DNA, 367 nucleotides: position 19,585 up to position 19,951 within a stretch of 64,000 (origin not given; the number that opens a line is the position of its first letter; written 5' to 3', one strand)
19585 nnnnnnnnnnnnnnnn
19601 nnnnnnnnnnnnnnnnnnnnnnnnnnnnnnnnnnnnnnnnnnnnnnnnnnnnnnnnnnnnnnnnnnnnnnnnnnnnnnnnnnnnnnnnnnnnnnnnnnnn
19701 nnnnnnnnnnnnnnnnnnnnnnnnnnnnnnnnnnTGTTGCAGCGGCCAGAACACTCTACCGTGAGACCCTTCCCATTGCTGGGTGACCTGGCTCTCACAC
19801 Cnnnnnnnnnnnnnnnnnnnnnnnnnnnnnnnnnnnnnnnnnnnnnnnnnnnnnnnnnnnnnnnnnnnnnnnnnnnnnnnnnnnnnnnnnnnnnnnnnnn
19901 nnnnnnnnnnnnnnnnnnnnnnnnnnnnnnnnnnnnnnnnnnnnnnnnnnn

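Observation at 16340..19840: Recent tandem triplication in which each copy is an autonomous transcription unit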

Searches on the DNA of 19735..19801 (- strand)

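Call 32: build_rna_model(alignment_id=A6, structure=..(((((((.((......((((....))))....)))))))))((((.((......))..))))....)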
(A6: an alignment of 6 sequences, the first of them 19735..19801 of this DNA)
Model R1 built from alignment A6 (6 sequences, 68 columns); structure: as given.
model positions 66; base pairs 19; branch points 1; effective number of sequences 1.68; information 0.851 bits per position. Calibrated on 0.2 Mb of random sequence (short: E-values are rough).
structure used (alignment columns):
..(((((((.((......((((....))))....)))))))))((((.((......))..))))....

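Call 35: search_with_rna_model(model_id=R1, source=window, max_evalue=10)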
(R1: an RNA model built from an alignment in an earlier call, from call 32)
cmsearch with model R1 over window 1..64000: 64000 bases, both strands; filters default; matches with E-value up to 10: 8.
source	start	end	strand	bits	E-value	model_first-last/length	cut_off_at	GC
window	18536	18602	-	95.2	5.9e-20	1-66/66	no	0.58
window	19735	19800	-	91.3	4.5e-19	1-66/66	no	0.59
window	17338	17404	-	89.6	1.1e-18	1-66/66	no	0.58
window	16747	16814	-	15.5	0.1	1-66/66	no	0.65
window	40067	40130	-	10.2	1.7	1-66/66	no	0.62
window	42219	42269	-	8.7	3.6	1-66/66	no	0.76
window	42972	43028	+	8.2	5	1-66/66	no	0.72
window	41989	42063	-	7.7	6.2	1-66/66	no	0.76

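Call 36: search_with_rna_model(model_id=R1, sources=[L003, L004, L005, L006, L007, L008, L009, L010, L011, L012, L013, L014, L015, L016, L017, L018, L019, L020, L021, L022, L023, L024, L025, L026, L027, L028, L029, L030, L031, L032, L033, L034, L035, L036, L037, L038, L039, L040, L041, L042, L043, L044, L045, L046, L047, L048, L049, L050, L051, L052, L053, L054, L055, L056, L057, L058, L059, L060, L061, L062, L063, L064, L065, L066, L067, L068, L069, L070, L071, L072, L073, L074, L075, L076, L077, L078, L079, L080, L081, L082], max_evalue=10)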
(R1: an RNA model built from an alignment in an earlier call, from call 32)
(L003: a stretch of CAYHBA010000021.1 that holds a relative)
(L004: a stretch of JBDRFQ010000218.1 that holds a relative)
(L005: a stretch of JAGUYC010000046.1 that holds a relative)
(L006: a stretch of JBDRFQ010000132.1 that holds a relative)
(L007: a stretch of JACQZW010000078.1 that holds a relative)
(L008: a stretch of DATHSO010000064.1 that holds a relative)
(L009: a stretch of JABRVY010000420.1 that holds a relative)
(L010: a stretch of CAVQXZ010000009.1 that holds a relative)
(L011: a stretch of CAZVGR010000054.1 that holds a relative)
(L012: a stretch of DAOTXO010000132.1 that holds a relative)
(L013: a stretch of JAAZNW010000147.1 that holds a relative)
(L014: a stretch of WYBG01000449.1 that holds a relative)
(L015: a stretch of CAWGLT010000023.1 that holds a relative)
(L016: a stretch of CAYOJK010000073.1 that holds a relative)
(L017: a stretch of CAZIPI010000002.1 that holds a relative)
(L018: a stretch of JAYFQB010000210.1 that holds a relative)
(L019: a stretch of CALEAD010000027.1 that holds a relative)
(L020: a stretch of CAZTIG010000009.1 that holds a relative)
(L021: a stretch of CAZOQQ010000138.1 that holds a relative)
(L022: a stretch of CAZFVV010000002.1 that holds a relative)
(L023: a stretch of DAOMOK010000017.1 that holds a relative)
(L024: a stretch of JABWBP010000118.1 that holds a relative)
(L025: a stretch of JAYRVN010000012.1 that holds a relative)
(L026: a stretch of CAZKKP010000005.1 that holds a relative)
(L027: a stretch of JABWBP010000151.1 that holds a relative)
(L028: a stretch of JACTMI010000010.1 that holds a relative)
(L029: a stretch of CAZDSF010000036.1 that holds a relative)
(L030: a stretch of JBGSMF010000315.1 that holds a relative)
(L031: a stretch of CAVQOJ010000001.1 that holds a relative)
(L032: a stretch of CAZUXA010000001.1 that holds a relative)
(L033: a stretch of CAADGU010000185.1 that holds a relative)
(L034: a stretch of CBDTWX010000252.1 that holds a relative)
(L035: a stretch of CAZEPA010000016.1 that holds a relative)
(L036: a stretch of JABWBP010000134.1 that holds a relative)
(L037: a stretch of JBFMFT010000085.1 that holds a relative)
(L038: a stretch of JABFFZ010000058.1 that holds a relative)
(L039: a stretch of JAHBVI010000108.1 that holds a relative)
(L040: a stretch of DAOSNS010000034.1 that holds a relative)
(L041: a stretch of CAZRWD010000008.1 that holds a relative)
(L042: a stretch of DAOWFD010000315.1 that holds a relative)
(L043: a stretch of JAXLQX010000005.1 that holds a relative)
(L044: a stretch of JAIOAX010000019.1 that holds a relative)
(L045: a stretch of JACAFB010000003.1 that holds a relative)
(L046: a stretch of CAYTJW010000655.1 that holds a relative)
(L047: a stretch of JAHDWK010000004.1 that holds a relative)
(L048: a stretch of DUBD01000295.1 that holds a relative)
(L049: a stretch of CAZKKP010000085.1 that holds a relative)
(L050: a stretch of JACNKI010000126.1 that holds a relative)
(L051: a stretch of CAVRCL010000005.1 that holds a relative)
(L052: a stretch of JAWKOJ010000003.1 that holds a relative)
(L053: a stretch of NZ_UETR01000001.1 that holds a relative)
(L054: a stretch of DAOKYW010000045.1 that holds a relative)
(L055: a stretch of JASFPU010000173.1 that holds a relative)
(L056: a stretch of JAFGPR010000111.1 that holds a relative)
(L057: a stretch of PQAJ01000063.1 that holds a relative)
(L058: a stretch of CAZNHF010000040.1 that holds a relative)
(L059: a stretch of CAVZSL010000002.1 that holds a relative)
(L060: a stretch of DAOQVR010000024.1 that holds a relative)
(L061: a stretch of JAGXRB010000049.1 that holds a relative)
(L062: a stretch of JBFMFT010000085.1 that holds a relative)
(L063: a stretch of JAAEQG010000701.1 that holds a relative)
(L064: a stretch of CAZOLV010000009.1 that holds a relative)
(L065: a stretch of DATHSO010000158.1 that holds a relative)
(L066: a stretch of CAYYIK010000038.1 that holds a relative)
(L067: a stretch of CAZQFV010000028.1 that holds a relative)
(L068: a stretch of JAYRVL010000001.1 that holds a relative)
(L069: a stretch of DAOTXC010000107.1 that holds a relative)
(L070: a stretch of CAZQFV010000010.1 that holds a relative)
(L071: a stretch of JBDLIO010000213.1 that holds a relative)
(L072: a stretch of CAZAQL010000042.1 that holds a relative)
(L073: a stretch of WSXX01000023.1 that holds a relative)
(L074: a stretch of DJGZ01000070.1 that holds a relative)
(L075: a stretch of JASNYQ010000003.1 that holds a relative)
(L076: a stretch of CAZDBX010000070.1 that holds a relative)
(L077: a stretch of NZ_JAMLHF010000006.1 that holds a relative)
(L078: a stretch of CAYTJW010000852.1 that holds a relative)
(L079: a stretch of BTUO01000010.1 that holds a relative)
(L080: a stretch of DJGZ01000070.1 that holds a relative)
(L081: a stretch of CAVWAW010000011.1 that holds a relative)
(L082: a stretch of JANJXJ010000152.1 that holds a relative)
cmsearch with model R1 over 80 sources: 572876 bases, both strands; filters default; matches with E-value up to 10: 7.
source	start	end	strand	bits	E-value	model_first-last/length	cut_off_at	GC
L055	2669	2723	-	16.6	0.52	1-66/66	no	0.78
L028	3373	3415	+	14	2.1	1-66/66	no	0.72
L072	3665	3727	+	12.9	3.6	1-66/66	no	0.57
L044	3221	3266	+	12.6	4.2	1-66/66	no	0.65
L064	5507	5566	+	11.7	7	1-66/66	no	0.6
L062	6726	6788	+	11.3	8.3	1-66/66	no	0.68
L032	6833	6895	-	11.1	9.5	1-66/66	no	0.68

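Call 68: search_with_rna_model(model_id=R1, sources=[L095, L096, L097, L098, L001], max_evalue=1, show_alignments=6)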
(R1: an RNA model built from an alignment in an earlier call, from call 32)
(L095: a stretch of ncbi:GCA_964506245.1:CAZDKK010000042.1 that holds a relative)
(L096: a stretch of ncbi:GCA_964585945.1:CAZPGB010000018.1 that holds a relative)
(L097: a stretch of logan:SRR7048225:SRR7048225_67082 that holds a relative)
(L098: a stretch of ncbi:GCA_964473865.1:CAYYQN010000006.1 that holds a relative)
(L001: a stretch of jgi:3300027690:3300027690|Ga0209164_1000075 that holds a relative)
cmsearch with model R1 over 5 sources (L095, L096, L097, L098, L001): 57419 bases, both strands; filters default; matches with E-value up to 1: 6.
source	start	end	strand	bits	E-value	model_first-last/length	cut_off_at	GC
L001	5833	5898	+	93.3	1.4e-19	1-66/66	no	0.59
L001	7077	7142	+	90.3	7.1e-19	1-66/66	no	0.59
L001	8345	8410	+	88.8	1.5e-18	1-66/66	no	0.59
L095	7468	7535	+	28.3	0.00011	1-66/66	no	0.59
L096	10731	10794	+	25.6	0.00045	1-66/66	no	0.56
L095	5936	6001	+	19.4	0.012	1-66/66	no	0.59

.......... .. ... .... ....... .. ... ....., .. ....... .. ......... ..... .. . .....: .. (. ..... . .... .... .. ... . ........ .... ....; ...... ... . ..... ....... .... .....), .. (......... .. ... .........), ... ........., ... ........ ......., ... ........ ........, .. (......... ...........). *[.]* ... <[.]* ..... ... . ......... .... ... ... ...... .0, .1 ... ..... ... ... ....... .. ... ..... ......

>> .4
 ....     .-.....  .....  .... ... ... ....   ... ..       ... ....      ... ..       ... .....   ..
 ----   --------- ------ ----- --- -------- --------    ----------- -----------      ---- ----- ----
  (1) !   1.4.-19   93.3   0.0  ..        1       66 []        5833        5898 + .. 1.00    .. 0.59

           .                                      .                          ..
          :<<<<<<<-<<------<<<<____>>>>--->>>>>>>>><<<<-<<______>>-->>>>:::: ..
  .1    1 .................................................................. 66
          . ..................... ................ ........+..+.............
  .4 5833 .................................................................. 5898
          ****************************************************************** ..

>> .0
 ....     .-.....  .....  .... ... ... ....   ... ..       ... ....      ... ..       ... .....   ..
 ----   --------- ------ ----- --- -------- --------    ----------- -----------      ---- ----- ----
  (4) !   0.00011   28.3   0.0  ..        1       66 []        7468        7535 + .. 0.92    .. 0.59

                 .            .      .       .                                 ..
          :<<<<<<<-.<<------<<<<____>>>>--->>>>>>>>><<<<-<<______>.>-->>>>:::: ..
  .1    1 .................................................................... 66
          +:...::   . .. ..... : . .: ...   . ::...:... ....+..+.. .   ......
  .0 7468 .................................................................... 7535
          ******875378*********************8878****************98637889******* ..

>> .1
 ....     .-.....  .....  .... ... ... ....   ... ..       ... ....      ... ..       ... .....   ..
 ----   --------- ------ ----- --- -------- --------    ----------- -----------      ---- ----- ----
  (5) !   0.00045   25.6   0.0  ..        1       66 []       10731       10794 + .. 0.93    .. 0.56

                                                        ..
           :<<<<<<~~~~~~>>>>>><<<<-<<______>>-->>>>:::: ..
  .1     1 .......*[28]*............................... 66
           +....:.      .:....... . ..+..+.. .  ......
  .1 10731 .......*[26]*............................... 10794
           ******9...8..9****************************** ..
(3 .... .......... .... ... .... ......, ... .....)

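Call 74: search_with_rna_model(model_id=R1, sources=[L095, L096, L001, window], max_evalue=0.05, make_alignment=true)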
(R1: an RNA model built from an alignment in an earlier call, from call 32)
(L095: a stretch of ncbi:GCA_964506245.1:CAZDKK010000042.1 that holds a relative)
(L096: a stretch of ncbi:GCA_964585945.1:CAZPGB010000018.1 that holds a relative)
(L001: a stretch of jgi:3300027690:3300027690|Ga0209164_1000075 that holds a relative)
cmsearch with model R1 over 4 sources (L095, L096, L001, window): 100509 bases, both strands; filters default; matches with E-value up to 0.05: 9.
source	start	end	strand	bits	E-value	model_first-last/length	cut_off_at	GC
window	18536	18602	-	95.2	9.3e-20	1-66/66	no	0.58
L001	5833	5898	+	93.3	2.5e-19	1-66/66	no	0.59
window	19735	19800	-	91.3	7.1e-19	1-66/66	no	0.59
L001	7077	7142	+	90.3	1.2e-18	1-66/66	no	0.59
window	17338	17404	-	89.6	1.7e-18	1-66/66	no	0.58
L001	8345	8410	+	88.8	2.7e-18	1-66/66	no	0.59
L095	7468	7535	+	28.3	0.00019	1-66/66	no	0.59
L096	10731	10794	+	25.6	0.00079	1-66/66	no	0.56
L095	5936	6001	+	19.4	0.021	1-66/66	no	0.59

Alignment A8: 9 matches aligned to the model, 97 columns, each read 5' to 3' on its own strand. Consensus structure (alignment columns), stored with it:
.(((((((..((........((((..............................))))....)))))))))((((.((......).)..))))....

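Call 77: build_rna_model(alignment_id=A8)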
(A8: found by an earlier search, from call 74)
Model R2 built from alignment A8 (9 sequences, 97 columns); structure: stored with the alignment.
model positions 66; base pairs 19; branch points 1; effective number of sequences 2.9; information 0.85 bits per position. Calibrated on 0.2 Mb of random sequence (short: E-values are rough).
structure used (alignment columns):
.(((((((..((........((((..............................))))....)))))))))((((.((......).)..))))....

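Call 78: search_with_rna_model(model_id=R2, sources=[window, L003, L004, L005, L006, L007, L008, L009, L010, L011, L012, L013, L014, L015, L016, L017, L018, L019, L020, L021, L022, L023, L024, L025, L026, L027, L028, L029, L030, L031, L032, L033, L034, L035, L036, L037, L038, L039, L040, L041, L042, L043, L044, L045, L046, L047, L048, L049, L050, L051, L052, L053, L054, L055, L056, L057, L058, L059, L060, L061, L062, L063, L064, L065, L066, L067, L068, L069, L070, L071, L072, L073, L074, L075, L076, L077, L078, L079, L080, L081, L082, L095, L096, L097, L098], max_evalue=5)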
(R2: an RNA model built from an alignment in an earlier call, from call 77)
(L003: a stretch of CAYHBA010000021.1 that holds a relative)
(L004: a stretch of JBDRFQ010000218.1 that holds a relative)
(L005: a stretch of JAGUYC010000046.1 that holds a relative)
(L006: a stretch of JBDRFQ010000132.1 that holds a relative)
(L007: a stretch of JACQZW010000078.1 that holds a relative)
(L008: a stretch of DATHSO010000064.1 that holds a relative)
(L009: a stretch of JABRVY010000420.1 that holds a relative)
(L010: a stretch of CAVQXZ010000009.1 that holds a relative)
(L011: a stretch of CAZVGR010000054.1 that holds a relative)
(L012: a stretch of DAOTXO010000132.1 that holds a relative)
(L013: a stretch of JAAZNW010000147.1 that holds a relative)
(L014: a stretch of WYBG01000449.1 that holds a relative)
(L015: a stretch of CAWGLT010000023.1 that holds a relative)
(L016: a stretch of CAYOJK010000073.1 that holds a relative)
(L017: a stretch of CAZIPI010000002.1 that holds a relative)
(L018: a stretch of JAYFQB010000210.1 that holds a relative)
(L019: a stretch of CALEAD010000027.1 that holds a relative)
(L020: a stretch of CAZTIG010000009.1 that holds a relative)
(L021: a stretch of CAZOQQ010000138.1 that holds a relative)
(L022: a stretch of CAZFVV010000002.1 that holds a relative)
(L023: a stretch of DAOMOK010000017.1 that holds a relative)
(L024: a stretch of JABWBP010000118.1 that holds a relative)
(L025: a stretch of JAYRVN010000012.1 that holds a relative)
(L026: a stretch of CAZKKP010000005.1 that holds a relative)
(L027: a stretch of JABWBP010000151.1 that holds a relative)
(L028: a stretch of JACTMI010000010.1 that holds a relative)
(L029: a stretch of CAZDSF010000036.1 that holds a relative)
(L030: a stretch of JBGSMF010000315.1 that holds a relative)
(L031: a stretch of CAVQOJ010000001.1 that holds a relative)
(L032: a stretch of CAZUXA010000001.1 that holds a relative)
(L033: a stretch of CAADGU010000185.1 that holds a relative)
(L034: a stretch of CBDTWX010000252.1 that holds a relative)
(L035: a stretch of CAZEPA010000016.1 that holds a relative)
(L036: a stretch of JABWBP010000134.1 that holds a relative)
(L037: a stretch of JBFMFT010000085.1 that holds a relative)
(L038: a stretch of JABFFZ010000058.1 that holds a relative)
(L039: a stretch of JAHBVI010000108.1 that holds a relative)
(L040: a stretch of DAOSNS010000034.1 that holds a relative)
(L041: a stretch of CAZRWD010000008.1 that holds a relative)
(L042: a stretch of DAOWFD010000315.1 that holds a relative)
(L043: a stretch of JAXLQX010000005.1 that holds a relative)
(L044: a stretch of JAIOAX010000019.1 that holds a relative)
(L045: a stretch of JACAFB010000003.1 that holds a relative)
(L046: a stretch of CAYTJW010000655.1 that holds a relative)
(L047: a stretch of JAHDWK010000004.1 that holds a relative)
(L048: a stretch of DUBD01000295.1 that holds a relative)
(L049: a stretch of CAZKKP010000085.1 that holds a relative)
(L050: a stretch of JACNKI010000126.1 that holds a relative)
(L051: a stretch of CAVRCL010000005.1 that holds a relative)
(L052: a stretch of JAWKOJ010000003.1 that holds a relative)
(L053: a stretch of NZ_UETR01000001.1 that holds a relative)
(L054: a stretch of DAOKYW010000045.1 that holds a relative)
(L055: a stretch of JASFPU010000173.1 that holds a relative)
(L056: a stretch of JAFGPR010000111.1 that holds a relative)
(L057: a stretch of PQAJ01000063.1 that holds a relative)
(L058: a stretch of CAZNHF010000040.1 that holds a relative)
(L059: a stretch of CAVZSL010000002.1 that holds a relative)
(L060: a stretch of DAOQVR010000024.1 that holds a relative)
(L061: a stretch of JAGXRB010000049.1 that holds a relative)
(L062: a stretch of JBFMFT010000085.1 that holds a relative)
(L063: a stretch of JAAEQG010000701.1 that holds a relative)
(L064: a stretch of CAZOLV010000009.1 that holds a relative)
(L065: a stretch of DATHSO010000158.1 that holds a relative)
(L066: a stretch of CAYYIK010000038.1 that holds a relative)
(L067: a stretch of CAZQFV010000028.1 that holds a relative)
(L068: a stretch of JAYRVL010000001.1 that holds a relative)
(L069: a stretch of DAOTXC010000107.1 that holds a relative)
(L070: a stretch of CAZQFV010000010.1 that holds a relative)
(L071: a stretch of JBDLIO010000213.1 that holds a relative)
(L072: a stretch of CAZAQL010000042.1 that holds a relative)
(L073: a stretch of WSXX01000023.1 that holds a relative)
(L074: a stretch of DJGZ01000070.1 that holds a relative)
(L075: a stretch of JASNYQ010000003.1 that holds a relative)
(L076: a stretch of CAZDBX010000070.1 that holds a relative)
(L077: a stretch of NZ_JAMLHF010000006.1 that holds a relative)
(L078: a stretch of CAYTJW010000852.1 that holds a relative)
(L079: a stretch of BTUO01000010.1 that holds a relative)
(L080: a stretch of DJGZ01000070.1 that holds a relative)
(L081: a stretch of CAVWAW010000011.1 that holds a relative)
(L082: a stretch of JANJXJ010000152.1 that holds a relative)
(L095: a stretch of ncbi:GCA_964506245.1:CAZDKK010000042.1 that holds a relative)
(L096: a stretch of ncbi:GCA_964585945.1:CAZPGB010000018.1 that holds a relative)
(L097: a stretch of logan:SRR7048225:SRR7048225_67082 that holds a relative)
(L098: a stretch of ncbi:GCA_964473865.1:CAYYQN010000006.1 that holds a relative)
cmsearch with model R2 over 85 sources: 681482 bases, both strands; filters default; matches with E-value up to 5: 12.
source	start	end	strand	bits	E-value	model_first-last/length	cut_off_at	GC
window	18536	18602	-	88.7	2.9e-19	1-66/66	no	0.58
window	19735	19800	-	86.2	1.2e-18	1-66/66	no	0.59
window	17338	17404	-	84.5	3.2e-18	1-66/66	no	0.58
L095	7468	7535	+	66.8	8.7e-14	1-66/66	no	0.59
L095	5936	6001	+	58.4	1.1e-11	1-66/66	no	0.59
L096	10731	10794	+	40.4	3.4e-07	1-66/66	no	0.56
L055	2669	2723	-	18.8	0.08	1-66/66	no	0.78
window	16762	16814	-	17.1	0.21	1-66/66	no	0.66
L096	9278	9344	+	13.8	1.4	1-66/66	no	0.67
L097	5943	6009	+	13.8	1.4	1-66/66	no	0.67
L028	3373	3415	+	13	2.3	1-66/66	no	0.72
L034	2569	2621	+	12.4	3.3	1-66/66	no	0.66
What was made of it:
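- Tried and rejected: Covariance models R1 and R2 found no leader in 80 loci of distant family members, including two Eisenbacteria loci at 48-50% protein identity (calls 36, 78).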
